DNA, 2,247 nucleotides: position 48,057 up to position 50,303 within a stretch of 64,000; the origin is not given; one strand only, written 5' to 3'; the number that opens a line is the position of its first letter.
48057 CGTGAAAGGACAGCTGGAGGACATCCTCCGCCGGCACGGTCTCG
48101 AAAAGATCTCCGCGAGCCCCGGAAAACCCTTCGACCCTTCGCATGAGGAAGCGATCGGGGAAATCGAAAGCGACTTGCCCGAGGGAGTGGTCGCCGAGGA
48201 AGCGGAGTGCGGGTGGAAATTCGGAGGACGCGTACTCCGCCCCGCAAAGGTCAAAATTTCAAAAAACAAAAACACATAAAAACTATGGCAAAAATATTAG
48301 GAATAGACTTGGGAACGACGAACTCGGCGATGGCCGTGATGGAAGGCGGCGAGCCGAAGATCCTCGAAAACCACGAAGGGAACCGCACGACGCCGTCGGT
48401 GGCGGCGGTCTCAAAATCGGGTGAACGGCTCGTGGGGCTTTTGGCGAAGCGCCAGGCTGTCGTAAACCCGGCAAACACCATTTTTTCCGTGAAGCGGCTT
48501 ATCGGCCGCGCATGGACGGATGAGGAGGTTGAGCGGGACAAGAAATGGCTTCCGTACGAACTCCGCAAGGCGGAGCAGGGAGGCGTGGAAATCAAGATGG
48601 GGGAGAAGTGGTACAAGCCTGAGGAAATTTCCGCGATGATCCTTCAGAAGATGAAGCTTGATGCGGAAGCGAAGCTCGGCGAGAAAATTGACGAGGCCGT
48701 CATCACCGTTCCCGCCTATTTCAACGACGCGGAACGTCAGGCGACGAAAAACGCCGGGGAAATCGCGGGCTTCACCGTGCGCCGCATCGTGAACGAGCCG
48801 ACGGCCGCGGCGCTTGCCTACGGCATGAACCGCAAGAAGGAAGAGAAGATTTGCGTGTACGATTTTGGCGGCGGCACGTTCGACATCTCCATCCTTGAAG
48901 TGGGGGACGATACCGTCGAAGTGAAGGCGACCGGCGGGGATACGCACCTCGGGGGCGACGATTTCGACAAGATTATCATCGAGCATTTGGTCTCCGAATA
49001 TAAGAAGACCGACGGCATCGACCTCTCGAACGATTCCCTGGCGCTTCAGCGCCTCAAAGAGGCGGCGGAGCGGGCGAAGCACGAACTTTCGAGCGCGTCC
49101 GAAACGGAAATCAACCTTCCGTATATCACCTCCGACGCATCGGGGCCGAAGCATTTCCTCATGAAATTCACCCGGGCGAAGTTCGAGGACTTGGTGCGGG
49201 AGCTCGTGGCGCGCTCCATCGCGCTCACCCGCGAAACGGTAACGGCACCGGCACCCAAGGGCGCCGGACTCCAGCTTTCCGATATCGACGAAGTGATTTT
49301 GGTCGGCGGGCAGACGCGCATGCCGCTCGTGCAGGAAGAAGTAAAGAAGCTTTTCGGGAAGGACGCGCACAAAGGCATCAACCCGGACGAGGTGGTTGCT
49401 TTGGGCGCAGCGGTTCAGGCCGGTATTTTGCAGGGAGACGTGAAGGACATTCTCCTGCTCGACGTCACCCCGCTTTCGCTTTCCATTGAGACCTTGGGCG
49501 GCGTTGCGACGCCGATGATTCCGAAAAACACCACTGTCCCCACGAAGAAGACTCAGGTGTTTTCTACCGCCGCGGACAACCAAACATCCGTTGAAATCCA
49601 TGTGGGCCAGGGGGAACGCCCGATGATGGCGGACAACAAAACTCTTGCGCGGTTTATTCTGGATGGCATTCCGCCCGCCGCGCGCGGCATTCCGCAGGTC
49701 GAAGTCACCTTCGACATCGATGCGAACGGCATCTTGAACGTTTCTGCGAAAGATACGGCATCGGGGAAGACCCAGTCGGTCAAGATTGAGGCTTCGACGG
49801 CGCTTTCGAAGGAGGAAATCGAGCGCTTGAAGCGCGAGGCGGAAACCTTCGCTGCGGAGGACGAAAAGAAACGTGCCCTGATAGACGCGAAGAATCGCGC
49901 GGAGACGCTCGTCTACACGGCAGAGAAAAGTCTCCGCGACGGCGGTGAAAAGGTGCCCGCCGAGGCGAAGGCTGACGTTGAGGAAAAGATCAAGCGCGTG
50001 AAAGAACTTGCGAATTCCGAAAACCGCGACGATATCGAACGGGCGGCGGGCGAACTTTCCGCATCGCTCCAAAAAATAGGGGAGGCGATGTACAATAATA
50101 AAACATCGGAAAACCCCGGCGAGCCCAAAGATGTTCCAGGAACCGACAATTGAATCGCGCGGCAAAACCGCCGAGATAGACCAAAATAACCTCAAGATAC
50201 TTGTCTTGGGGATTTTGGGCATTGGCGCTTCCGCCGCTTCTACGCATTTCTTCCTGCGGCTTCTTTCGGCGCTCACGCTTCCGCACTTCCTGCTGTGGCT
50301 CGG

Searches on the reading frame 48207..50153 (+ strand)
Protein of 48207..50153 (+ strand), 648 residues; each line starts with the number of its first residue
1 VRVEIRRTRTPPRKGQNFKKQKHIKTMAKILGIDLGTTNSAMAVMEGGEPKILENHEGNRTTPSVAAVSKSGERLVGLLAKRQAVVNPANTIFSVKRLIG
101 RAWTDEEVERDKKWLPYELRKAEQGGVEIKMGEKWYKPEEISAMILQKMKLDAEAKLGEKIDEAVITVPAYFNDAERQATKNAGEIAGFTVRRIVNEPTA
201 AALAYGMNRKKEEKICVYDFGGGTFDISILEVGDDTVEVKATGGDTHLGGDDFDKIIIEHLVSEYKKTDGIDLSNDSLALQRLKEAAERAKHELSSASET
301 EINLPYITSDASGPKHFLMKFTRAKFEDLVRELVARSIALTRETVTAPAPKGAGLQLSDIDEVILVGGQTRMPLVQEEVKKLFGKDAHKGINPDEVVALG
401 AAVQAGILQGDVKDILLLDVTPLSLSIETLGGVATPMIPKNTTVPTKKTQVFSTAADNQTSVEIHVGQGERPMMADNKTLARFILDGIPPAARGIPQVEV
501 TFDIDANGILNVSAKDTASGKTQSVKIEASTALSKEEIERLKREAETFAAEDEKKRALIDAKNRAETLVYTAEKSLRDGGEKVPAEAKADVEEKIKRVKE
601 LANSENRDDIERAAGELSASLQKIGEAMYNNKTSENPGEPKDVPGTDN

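Call 78: search_protein_families(library=pfam, proteins=[window:48207-50153:+], max_evalue=0.0001)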
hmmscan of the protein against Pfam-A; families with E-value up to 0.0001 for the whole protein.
window:48207-50153:+ (648 aa): 2 families
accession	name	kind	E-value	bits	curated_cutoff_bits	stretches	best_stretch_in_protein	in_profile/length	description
PF00012.26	HSP70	-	3.3e-245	815.3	20.6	1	30-629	1-598/599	Hsp70 protein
PF06723.19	MreB_Mbl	-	7.4e-15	55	27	1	146-402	78-316/327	MreB/Mbl protein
